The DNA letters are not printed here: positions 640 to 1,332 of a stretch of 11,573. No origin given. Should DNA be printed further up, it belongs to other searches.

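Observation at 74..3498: PP2C phosphatase plus mini P-loop NTPase, translationally coupled, immediately upstream of an atypical flotillin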

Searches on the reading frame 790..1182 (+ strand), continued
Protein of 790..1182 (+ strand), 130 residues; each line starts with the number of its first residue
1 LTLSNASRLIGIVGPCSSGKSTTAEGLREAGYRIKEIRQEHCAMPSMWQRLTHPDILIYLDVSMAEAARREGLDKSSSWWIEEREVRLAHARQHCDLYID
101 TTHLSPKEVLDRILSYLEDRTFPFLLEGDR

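Call 78: list_cluster_members(proteins=[P0259, P0263, P0287, P0292, P0313, P0346, P0355, P0360, P0374, P0385])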
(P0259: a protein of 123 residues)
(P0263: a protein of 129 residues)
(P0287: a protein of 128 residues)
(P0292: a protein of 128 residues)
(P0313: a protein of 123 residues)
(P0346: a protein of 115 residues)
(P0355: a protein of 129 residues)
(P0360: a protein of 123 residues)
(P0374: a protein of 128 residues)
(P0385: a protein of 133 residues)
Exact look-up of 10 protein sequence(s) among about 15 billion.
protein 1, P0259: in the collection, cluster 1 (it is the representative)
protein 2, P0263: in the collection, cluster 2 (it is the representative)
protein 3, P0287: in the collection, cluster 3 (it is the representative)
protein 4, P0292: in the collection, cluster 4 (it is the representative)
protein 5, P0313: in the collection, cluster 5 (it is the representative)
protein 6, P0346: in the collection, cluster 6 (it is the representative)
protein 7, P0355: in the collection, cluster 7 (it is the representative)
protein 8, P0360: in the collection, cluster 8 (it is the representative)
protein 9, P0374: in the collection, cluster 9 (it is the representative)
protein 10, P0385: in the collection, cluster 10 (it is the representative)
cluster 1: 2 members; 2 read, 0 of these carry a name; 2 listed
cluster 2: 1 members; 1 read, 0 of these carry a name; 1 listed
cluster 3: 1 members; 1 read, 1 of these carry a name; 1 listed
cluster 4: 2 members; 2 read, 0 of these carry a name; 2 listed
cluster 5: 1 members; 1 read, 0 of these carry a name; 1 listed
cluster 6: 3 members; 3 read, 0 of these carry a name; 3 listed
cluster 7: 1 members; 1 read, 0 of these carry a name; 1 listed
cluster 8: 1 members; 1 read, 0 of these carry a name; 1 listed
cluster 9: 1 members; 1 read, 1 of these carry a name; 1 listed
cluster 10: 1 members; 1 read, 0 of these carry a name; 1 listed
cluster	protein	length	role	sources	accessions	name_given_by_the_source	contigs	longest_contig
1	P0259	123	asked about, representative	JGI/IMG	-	-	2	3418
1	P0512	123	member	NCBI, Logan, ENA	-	-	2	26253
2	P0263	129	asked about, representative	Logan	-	-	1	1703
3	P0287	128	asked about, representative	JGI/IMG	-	RNase adaptor protein for sRNA GlmZ degradation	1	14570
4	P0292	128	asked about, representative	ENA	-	-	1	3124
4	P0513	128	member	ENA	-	-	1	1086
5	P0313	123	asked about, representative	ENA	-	-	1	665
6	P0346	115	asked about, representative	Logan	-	-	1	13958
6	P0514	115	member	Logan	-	-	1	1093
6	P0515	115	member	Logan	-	-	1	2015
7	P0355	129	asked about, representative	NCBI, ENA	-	-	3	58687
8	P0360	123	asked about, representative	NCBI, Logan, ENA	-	-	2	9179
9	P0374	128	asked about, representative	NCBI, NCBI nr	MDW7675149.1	MAG: hypothetical protein SCK28_11510 [Bacillota bacterium] | hypothetical protein [Bacillota bacterium]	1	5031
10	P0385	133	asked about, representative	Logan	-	-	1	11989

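Call 80: search_protein_families(library=pfam, proteins=[L089:855-1169:+, L089:1210-1935:-, L089:2157-3284:+, L089:3353-3691:+, L089:3688-4266:+, L089:4285-5001:+, L089:4977-5366:+, L089:5376-6668:+, L089:6661-7584:+, L089:7706-9679:+], max_evalue=0.001)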
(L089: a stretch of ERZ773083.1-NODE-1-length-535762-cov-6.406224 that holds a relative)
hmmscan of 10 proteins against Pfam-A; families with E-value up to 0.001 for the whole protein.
L089:855-1169:+ (104 aa): 0 families

L089:1210-1935:- (241 aa): 2 families
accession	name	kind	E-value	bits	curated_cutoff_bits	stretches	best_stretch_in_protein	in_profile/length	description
PF04263.21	TPK_catalytic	-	1.8e-19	70.2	30.7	1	50-141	11-102/113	Thiamin pyrophosphokinase, catalytic domain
PF04265.19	TPK_B1_binding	-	1.8e-08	34.3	22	1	176-223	14-62/67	Thiamin pyrophosphokinase, vitamin B1 binding domain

L089:2157-3284:+ (375 aa): 1 family
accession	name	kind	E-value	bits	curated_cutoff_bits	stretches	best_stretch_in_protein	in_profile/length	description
PF01702.25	TGT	-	9.4e-164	545.1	26.3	1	16-370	2-356/357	Queuine tRNA-ribosyltransferase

L089:3353-3691:+ (112 aa): 1 family
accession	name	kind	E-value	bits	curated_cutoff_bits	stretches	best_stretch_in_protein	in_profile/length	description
PF02699.20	YajC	-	2.3e-22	79.1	28.2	1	16-90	3-77/78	Preprotein translocase subunit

L089:3688-4266:+ (192 aa): 1 family
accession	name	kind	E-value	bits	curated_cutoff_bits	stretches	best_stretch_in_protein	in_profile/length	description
PF01812.26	5-FTHF_cyc-lig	-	1.4e-39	136.4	27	1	9-186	1-186/186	5-formyltetrahydrofolate cyclo-ligase family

L089:4285-5001:+ (238 aa): 1 family
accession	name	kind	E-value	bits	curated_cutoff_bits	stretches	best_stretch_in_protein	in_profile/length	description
PF07228.17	SpoIIE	-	1.1e-23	84.6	25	1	31-217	2-189/192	Stage II sporulation protein E (SpoIIE)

L089:4977-5366:+ (129 aa): 1 family
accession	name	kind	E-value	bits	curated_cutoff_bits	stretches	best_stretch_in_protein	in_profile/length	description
PF13238.12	AAA_18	-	0.00011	23.1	29.4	1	15-64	1-45/128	AAA domain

L089:5376-6668:+ (430 aa): 6 families
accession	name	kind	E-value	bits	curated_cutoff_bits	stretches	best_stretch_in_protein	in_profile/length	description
PF22599.2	SecDF_P1_head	-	1.5e-33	115.5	27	1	136-231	18-114/114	SecDF, P1 head subdomain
PF21760.3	SecD_1st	-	3.1e-26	91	27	1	76-133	1-58/60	Protein translocase subunit SecDF, P1 domain, N-terminal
PF02355.23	SecD_SecF_C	-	4.3e-16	59.3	20.5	1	232-400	12-183/189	Protein export membrane protein SecD/SecF, C-terminal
PF03176.21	MMPL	-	6.4e-09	35.6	20.5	1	289-405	189-303/333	MMPL family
PF07549.19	Sec_GG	-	0.00011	22.1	20.3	1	48-65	9-26/28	SecD/SecF GG Motif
PF00873.25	ACR_tran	-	0.00022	19.5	28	1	261-404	339-490/1021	AcrB/AcrD/AcrF family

L089:6661-7584:+ (307 aa): 2 families
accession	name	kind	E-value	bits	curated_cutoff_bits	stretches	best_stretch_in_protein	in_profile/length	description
PF02355.23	SecD_SecF_C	-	4.5e-62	209.3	20.5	1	104-290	4-188/189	Protein export membrane protein SecD/SecF, C-terminal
PF07549.19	Sec_GG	-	2.9e-11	43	20.3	1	28-53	3-28/28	SecD/SecF GG Motif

L089:7706-9679:+ (657 aa): 4 families
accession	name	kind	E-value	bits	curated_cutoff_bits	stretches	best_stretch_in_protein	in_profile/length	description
PF17768.7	RecJ_OB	-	1.4e-24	86.6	27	1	456-553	3-105/107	RecJ OB domain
PF01368.27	DHH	-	4.1e-24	85.7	28.1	1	82-228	1-125/125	DHH family, N-terminal domain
PF02272.25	DHHA1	-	2.4e-14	54.1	25.9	1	347-439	3-100/102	DHHA1 domain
PF10141.14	ssDNA-exonuc_C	-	4.9e-06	26.9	26.4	1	558-643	94-177/202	Single-strand DNA-specific exonuclease, C terminal domain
